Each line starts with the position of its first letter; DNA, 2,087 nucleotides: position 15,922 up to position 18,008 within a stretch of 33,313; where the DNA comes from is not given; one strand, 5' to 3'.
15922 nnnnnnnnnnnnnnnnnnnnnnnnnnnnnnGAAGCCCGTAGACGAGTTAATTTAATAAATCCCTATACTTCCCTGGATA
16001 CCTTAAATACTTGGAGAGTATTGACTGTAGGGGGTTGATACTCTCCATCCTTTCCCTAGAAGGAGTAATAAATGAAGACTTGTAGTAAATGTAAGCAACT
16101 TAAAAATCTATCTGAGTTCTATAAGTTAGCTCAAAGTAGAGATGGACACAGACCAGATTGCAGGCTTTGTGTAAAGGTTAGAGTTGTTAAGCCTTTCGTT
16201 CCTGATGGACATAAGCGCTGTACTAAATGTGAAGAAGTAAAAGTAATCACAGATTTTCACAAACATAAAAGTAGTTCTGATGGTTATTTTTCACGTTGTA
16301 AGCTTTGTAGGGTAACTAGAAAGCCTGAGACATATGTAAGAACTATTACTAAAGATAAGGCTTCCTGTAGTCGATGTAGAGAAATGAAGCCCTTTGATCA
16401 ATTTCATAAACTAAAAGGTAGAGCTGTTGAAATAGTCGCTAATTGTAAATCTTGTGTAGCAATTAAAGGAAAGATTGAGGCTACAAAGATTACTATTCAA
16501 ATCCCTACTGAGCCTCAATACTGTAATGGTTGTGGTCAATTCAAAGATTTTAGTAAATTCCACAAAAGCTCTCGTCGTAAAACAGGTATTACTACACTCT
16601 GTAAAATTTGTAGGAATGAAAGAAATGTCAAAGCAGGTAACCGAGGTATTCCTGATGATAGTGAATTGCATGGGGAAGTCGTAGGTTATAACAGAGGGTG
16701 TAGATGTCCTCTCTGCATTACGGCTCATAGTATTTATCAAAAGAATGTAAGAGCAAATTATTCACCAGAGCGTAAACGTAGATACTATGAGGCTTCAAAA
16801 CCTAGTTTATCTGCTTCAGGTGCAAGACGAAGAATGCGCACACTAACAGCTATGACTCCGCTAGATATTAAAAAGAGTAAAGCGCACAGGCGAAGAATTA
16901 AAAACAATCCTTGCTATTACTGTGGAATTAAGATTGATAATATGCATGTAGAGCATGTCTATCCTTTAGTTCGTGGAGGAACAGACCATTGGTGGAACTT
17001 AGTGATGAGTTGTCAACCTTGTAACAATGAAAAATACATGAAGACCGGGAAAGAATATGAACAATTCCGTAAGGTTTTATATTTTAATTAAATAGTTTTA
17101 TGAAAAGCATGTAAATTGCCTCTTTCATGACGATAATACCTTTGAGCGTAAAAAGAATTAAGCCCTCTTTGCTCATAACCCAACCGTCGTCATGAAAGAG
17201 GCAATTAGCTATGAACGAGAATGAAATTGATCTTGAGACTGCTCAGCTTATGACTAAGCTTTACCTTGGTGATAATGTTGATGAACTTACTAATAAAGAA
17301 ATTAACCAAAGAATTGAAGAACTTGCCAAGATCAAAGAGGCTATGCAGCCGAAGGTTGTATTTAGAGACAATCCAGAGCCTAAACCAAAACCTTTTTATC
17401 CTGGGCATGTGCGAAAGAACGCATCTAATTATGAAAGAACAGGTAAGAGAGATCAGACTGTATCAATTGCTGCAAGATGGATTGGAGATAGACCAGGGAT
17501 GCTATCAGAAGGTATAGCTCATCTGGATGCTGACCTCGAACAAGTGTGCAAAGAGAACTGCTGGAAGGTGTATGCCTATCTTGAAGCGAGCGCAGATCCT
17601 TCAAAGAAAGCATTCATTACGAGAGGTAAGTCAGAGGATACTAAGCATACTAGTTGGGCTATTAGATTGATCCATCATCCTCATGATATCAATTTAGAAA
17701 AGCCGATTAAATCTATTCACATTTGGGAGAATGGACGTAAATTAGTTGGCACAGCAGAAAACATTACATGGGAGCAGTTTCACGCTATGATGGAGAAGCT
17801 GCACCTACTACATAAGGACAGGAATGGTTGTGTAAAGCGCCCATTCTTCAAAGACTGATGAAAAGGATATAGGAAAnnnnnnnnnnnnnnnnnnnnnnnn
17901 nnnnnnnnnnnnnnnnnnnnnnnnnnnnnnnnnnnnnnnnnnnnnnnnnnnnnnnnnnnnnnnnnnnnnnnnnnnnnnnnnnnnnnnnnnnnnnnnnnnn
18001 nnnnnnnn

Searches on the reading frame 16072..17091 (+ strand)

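Call 10: search_protein_families(library=pfam, proteins=[window:16072-17091:+], max_evalue=0.01)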
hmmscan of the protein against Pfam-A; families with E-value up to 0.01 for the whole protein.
window:16072-17091:+ (339 aa): 5 families
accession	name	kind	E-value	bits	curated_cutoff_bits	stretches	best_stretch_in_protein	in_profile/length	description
PF01844.29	HNH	-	6.6e-10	39.4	21.4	1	281-321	1-44/47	HNH endonuclease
PF14279.12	HNH_5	-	8.3e-10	38.9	27.5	1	281-324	1-46/56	HNH endonuclease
PF12898.13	Stc1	-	9.3e-06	26.6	24.8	0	149-181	52-83/84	Stc1 domain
PF13395.12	HNH_4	-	0.00019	21.8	22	1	283-325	3-52/54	HNH endonuclease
PF20120.5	DUF6510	-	0.0032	17.8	26.4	0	91-135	21-64/86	Family of unknown function (DUF6510)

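Call 11: search_protein_families(library=phrogs, proteins=[window:16072-17091:+], max_evalue=0.001)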
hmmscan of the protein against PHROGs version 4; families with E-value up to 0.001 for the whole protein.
window:16072-17091:+ (339 aa): 26 families (the best 25 are shown)
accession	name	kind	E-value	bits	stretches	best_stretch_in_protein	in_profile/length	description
phrog_1035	-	DNA, RNA and nucleotide metabolism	4.1e-41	142.6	4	151-333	66-222/271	endonuclease VII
phrog_5558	-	moron, auxiliary metabolic gene and host takeover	2.8e-31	109.5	3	1-84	8-102/130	Lar-like restriction alleviation protein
phrog_12813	-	unknown function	6.3e-21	76.1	3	45-84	151-190/199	-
phrog_2340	-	DNA, RNA and nucleotide metabolism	2.9e-20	74.1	4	1-38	8-46/171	endonuclease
phrog_2633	-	DNA, RNA and nucleotide metabolism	3.2e-18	67.3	2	44-88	10-54/142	endonuclease VII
phrog_2255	-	DNA, RNA and nucleotide metabolism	6e-16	59.5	3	1-37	53-88/211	HNH endonuclease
phrog_2118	-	DNA, RNA and nucleotide metabolism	3e-15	57.6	1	260-334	155-231/301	HNH endonuclease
phrog_30859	-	unknown function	9.6e-15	56.4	2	2-37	3-38/117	-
phrog_2214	-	DNA, RNA and nucleotide metabolism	1.1e-11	45.5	1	269-329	181-244/429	HNH endonuclease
phrog_338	-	DNA, RNA and nucleotide metabolism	3e-11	44.3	1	252-327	176-265/340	HNH endonuclease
phrog_24058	-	unknown function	4e-11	44.2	1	46-87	4-49/98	-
phrog_18715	-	unknown function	7.9e-11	43.5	0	45-79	77-111/128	-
phrog_6611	-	unknown function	7.2e-10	40.2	1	2-35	142-175/180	-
phrog_16726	-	DNA, RNA and nucleotide metabolism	3.4e-09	37.9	1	278-329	93-148/308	HNH endonuclease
phrog_7785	-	DNA, RNA and nucleotide metabolism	6.1e-09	37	1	225-331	22-121/147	HNH endonuclease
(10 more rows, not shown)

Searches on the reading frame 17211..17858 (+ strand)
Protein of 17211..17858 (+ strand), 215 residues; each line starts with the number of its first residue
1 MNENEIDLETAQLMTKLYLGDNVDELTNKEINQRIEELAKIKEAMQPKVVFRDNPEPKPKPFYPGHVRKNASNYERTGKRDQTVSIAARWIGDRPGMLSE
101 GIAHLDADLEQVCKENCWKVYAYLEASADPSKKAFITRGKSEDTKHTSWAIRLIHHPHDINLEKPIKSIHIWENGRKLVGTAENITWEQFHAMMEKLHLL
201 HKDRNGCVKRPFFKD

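Call 10: search_protein_families(library=pfam, proteins=[window:17211-17858:+], max_evalue=0.01)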
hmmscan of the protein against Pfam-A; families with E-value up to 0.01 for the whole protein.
window:17211-17858:+ (215 aa): 0 families

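Call 11: search_protein_families(library=phrogs, proteins=[window:17211-17858:+], max_evalue=0.001)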
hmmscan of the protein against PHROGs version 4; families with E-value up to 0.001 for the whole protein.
window:17211-17858:+ (215 aa): 0 families

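Call 57: search_solved_structures(query=A4, max_evalue=10)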
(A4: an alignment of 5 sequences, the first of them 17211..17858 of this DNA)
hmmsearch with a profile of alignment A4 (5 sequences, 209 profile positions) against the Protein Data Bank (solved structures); distinct sequences matched with E-value up to 10: 2.
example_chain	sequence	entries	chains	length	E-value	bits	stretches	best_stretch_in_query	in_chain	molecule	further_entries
9hrs_B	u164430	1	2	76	0.43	13.4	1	148-192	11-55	Proton-coupled zinc antiporter SLC30A1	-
9if2_A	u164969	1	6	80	0.5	13.2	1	148-192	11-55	Proton-coupled zinc antiporter SLC30A1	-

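Call 78: search_protein_families(library=ncbifam, proteins=[window:17211-17858:+], max_evalue=0.01)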
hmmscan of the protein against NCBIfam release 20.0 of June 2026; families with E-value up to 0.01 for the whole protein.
window:17211-17858:+ (215 aa): 0 families

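Call 79: search_protein_families(library=padloc, proteins=[window:17211-17858:+], max_evalue=0.01)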
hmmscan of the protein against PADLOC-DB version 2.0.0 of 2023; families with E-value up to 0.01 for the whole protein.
window:17211-17858:+ (215 aa): 0 families
